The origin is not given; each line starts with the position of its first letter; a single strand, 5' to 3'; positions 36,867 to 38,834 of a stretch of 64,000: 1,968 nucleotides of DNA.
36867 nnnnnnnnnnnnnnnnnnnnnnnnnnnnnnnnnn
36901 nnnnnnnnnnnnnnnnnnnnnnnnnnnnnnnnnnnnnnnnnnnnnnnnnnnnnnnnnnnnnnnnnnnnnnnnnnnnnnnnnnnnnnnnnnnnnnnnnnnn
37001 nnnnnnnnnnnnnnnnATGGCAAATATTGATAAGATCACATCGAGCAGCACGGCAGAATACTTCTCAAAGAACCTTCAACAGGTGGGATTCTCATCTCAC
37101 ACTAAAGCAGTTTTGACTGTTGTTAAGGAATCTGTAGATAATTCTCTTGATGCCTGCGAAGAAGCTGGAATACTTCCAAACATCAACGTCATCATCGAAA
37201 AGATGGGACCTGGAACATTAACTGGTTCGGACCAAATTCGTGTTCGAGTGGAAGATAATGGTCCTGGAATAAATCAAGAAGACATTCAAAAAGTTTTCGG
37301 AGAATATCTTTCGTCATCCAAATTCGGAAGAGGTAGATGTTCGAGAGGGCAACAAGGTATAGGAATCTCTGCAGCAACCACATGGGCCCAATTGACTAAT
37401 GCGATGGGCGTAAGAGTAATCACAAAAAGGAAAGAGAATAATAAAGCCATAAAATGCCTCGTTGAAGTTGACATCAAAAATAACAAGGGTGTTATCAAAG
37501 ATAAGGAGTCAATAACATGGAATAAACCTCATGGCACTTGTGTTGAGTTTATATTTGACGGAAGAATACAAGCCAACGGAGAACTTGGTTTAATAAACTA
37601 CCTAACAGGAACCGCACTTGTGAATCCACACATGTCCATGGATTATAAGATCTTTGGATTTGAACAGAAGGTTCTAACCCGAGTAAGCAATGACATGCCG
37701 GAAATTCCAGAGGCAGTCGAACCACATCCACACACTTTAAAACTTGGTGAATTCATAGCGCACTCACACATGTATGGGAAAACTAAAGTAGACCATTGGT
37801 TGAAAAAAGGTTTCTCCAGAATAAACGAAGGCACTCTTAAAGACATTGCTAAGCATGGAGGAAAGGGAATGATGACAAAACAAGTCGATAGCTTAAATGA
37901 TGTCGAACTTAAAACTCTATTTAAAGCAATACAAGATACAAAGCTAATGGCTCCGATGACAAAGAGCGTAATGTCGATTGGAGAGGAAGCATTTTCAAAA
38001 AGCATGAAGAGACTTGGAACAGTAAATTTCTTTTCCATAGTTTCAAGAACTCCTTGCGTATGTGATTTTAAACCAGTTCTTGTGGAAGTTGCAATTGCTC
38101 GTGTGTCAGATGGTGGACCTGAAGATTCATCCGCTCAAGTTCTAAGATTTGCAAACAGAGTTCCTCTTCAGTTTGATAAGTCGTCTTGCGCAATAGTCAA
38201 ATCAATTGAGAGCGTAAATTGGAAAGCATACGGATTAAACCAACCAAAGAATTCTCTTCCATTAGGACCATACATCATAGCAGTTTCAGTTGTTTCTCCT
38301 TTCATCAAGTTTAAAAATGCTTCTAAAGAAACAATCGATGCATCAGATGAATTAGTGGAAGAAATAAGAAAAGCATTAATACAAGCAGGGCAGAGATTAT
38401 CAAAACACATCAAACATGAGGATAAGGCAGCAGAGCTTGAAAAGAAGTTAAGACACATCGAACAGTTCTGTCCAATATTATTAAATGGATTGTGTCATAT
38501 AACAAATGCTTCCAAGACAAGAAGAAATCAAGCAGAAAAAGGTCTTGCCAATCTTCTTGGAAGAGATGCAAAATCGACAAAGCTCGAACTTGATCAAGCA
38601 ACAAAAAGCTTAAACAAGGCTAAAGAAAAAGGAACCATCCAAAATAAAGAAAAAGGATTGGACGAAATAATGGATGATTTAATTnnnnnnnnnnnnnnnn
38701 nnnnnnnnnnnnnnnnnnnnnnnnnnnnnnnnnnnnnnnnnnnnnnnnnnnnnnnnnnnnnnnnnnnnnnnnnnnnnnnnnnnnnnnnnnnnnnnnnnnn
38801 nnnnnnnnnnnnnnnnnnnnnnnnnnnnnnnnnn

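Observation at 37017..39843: Phage-encoded two-subunit type IIB (Topo VI-like) topoisomerase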

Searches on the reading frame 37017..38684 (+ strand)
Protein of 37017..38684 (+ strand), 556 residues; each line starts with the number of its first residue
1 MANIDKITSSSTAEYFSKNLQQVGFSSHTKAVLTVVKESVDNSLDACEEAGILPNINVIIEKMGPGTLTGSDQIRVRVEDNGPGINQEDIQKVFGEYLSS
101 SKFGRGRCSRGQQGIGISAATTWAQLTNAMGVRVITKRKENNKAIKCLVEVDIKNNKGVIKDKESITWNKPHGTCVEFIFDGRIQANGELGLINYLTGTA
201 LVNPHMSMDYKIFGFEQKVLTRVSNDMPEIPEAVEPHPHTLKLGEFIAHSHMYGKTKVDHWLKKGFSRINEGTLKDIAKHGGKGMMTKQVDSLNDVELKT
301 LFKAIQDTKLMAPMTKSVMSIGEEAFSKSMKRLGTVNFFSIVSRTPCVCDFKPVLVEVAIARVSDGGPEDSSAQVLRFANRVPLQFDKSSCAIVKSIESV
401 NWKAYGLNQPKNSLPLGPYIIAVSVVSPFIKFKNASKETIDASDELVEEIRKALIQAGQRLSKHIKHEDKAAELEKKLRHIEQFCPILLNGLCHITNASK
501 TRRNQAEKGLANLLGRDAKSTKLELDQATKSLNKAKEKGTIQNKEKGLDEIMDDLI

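Call 3: search_protein_families(library=pfam, proteins=[window:37017-38684:+], max_evalue=0.1)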
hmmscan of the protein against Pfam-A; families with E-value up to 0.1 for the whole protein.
window:37017-38684:+ (556 aa): 4 families
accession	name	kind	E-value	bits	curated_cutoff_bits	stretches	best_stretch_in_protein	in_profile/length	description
PF09239.17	Topo-VIb_trans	-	2.1e-44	151.5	24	1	313-477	1-159/159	Topoisomerase VI B subunit, transducer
PF02518.31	HATPase_c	-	4.4e-12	46.9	26.4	1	31-137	5-94/111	Histidine kinase-, DNA gyrase B-, and HSP90-like ATPase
PF13589.12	HATPase_c_3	-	4.3e-09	37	25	1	34-161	5-117/137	Histidine kinase-, DNA gyrase B-, and HSP90-like ATPase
PF13907.11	CHD1-like_C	-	0.026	15.4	28.3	1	429-478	22-73/96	Chromodomain-helicase-DNA-binding protein 1-like, C-terminal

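Call 4: search_protein_families(library=ncbifam, proteins=[window:37017-38684:+], max_evalue=0.1)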
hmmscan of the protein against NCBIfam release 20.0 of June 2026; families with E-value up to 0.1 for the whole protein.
window:37017-38684:+ (556 aa): 27 families (the best 25 are shown)
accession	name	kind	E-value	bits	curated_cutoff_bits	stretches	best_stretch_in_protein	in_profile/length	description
NF003218.0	PRK04184.1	equivalog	2.1e-153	511.7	274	1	5-544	10-536/539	DNA topoisomerase VI subunit B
TIGR01052.1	top6b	equivalog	6.5e-119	397.5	380.7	1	9-497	6-486/488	DNA topoisomerase VI subunit B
NF011439.0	PRK14868.1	equivalog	3.1e-92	310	1310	2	10-285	25-295/795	DNA topoisomerase VI subunit B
NF011438.0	PRK14867.1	equivalog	4e-82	276.7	1143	2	6-280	11-276/659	DNA topoisomerase VI subunit B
TIGR00585.2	mutl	equivalog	8.9e-06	24.8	180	1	33-100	22-76/555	DNA mismatch repair endonuclease MutL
NF007004.0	PRK09467.1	equivalog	0.00015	20.7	415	1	71-140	362-425/440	two-component system sensor histidine kinase EnvZ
NF008298.1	PRK11086.1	subfamily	0.00021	19.9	520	1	25-106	417-490/529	DcuS/MalK family sensor histidine kinase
NF058527.1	HistKinChvGCaul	equivalog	0.00036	19.4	740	1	71-142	452-518/535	two-component sensor histidine kinase ChvG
NF008302.0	PRK11091.1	equivalog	0.0012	17.1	838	1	71-153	428-505/779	aerobic respiration two-component sensor histidine kinase ArcB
TIGR02938.1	nifL_nitrog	equivalog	0.0028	16.2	242.45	1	35-121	391-466/494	nitrogen fixation negative regulator NifL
NF000950.0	PRK00095.1-3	equivalog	0.0038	15.7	756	1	34-97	26-76/641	DNA mismatch repair endonuclease MutL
NF000951.0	PRK00095.2-1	equivalog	0.0044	15.7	391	1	32-105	25-83/559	DNA mismatch repair endonuclease MutL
NF041832.1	near_NosP_CTERM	subfamily_domain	0.0055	15.8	400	1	70-118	148-194/370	NahK/ErcS family hybrid sensor histidine kinase/response regulator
NF007007.0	PRK09470.1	equivalog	0.0055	15.6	486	1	71-121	383-431/463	envelope stress sensor histidine kinase CpxA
NF045900.1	HisKinCpxALeg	equivalog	0.0083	14.9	800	1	71-127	375-429/451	two-component system sensor histidine kinase CpxA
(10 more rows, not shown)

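Call 5: search_protein_families(library=phrogs, proteins=[window:37017-38684:+], max_evalue=0.01)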
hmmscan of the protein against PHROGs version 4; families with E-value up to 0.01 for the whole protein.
window:37017-38684:+ (556 aa): 3 families
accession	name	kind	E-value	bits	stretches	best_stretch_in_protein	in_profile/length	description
phrog_543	-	DNA, RNA and nucleotide metabolism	8.5e-10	38.5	1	28-185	66-215/661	DNA topoisomerase II large subunit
phrog_6203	-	unknown function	9.4e-07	28.8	1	23-178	18-162/644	-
phrog_857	-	unknown function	0.0009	19.6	1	71-138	384-446/468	-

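Call 6: search_dna_similar(query=window:37017-38684:+, collection=phages, mode=protein, max_rows=40)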
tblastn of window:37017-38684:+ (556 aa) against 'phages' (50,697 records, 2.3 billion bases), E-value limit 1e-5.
No match.

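Call 23: search_solved_structures(query=window:37017-38684:+, show_alignments=2)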
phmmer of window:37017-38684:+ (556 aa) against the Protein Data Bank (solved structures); distinct sequences matched with E-value up to 0.001: 5.
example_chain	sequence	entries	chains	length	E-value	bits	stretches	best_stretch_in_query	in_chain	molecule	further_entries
2q2e_B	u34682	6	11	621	3.9e-85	289.8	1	8-498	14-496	Type 2 DNA topoisomerase 6 subunit B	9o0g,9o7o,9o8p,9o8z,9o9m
2zbk_B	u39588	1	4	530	8e-56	193.1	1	4-514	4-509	Type 2 DNA topoisomerase 6 subunit B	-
1mx0_A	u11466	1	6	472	3.4e-54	187.8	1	4-478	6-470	Type II DNA topoisomerase VI subunit B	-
1mu5_A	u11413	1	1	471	4.4e-54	187.4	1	5-478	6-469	Type II DNA topoisomerase VI Subunit B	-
1z59_A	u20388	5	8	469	4.8e-54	187.2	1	5-478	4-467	Type II DNA topoisomerase VI subunit B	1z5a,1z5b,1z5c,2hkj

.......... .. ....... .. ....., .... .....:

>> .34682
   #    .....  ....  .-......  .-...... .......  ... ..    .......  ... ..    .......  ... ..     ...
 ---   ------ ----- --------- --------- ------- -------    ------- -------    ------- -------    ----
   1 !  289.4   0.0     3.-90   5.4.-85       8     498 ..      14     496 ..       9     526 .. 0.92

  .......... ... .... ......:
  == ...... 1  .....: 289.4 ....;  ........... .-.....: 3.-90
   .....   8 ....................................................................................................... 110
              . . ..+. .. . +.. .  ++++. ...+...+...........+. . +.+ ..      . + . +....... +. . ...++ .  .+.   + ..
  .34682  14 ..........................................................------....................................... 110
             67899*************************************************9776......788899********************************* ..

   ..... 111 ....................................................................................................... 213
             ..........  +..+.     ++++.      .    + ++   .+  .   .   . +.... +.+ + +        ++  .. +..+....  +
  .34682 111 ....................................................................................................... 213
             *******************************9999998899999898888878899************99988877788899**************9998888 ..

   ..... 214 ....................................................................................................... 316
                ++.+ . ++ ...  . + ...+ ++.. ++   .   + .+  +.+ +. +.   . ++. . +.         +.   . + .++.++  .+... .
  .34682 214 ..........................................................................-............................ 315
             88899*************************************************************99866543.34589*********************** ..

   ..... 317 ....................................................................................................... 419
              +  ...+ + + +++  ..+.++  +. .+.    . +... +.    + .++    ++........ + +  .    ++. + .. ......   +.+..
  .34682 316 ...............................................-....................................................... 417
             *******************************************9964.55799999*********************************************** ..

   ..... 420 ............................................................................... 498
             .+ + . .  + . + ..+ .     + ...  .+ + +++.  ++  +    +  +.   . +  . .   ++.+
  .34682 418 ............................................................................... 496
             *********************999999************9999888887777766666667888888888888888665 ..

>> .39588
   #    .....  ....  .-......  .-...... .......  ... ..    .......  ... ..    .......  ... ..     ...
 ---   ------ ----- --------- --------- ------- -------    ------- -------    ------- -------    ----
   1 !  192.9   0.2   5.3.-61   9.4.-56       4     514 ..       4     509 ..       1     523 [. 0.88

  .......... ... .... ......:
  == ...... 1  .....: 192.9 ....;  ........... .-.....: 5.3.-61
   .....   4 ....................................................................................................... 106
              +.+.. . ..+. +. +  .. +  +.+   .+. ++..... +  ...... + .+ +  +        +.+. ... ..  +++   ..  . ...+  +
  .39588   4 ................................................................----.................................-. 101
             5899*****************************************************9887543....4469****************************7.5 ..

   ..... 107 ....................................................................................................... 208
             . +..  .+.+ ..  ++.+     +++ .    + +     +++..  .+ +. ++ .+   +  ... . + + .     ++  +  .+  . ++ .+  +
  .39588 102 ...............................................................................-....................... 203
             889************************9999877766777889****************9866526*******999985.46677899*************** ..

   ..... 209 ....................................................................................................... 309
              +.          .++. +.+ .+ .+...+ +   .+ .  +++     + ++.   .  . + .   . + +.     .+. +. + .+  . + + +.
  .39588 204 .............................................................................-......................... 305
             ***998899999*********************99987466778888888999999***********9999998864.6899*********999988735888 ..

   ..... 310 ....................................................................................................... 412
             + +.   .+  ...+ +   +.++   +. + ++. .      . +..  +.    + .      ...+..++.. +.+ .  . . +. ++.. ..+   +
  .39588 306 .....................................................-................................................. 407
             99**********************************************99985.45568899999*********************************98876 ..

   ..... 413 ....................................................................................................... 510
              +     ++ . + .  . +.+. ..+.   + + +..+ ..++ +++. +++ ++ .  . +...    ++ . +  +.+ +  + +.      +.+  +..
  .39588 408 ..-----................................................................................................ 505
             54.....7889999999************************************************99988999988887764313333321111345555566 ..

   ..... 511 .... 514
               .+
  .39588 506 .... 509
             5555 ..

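Call 50: find_homologous_proteins(query=window:37017-38684:+, max_evalue=1e-10)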
Query window:37017-38684:+ (556 aa): 8000 proteins with E <= 1e-10 among 8000 candidates; the best 120 are listed.
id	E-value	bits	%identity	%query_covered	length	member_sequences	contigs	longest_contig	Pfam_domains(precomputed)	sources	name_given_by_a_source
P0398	0.0e+0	1244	100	100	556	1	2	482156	PF09239.18,PF02518.32,PF13589.13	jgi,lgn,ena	-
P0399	0.0e+0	1203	96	100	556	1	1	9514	PF09239.18,PF02518.32,PF13589.13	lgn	-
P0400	0.0e+0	1200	96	100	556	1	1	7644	PF09239.18,PF02518.32,PF13589.13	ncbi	-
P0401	0.0e+0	1097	88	100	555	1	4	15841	PF09239.18,PF02518.32,PF13589.13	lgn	-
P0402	0.0e+0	1070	86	99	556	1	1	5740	PF09239.18,PF02518.32,PF13589.13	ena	-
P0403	0.0e+0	1037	83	100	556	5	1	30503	PF09239.18,PF02518.32,PF13589.13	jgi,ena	-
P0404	0.0e+0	1026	82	100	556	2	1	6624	PF09239.18,PF02518.32,PF13589.13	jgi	jgi:DNA topoisomerase-6 subunit B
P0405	0.0e+0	1026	81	100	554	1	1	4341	PF09239.18,PF02518.32,PF13589.13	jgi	jgi:DNA topoisomerase-6 subunit B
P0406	0.0e+0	1017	81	99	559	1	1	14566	PF09239.18,PF02518.32,PF13589.13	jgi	jgi:DNA topoisomerase VI subunit B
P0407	2.0e-257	873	71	97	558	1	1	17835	PF09239.18,PF02518.32,PF13589.13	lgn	-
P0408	1.4e-256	870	74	93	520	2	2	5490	PF09239.18,PF02518.32,PF13589.13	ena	-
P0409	3.9e-253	859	70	96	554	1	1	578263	PF09239.18,PF02518.32,PF13589.13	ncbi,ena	-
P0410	2.0e-252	857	70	97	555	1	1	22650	PF09239.18,PF02518.32,PF13589.13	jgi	jgi:DNA topoisomerase-6 subunit B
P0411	2.3e-252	857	70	96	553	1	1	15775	PF09239.18,PF02518.32,PF13589.13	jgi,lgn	-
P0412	4.6e-252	856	69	99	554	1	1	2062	PF09239.18,PF02518.32,PF13589.13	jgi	-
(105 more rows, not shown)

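Call 52: find_encoding_contigs(protein=P0407, flank=10000, max_places=2)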
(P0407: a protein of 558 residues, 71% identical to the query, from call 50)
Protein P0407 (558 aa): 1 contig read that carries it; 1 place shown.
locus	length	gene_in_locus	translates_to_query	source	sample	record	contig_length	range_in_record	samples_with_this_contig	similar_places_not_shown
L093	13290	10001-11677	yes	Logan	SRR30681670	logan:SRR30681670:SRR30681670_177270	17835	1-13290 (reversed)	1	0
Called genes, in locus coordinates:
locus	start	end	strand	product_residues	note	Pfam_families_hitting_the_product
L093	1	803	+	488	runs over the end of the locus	PF03104:DNA_pol_B_exo1, PF00136:DNA_pol_B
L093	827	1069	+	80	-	-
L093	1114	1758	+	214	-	-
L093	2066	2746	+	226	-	-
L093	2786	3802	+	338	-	-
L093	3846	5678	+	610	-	PF00691:OmpA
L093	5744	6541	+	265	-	-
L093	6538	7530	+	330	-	PF00005:ABC_tran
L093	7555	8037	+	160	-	-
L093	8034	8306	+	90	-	-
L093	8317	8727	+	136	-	-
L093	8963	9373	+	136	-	PF10263:SprT-like (weak)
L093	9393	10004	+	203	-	PF12952:DUF3841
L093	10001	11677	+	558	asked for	PF02518:HATPase_c, PF13589:HATPase_c_3, PF09239:Topo-VIb_trans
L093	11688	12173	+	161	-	-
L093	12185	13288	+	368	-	?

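Call 53: find_encoding_contigs(protein=P0408, flank=10000, max_places=2)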
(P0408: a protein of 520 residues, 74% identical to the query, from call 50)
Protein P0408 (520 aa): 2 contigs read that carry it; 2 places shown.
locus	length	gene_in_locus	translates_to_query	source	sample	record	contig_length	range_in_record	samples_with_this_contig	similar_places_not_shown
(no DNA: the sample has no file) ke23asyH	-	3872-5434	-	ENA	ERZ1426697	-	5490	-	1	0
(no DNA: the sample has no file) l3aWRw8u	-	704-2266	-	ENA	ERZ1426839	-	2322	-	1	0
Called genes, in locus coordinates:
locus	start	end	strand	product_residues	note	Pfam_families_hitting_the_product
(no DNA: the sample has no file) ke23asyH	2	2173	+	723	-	?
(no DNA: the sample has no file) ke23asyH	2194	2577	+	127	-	-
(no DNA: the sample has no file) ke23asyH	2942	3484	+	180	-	-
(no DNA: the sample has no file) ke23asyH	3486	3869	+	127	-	-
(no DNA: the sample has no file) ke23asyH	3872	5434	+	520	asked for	PF02518:HATPase_c, PF13589:HATPase_c_3, PF09239:Topo-VIb_trans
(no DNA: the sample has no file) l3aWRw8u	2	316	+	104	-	?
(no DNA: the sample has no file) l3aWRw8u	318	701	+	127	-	-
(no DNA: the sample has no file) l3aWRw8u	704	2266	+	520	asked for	PF02518:HATPase_c, PF13589:HATPase_c_3, PF09239:Topo-VIb_trans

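Call 69: search_protein_families(library=padloc, proteins=[window:37017-38684:+], max_evalue=0.01)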
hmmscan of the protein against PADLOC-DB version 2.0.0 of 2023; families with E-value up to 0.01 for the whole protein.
window:37017-38684:+ (556 aa): 0 families

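Call 88: search_protein_families(library=pfam, proteins=[L093:11688-12170:+], max_evalue=0.001)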
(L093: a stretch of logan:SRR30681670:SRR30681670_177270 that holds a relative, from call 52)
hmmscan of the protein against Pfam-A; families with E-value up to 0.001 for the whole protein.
L093:11688-12170:+ (161 aa): 0 families
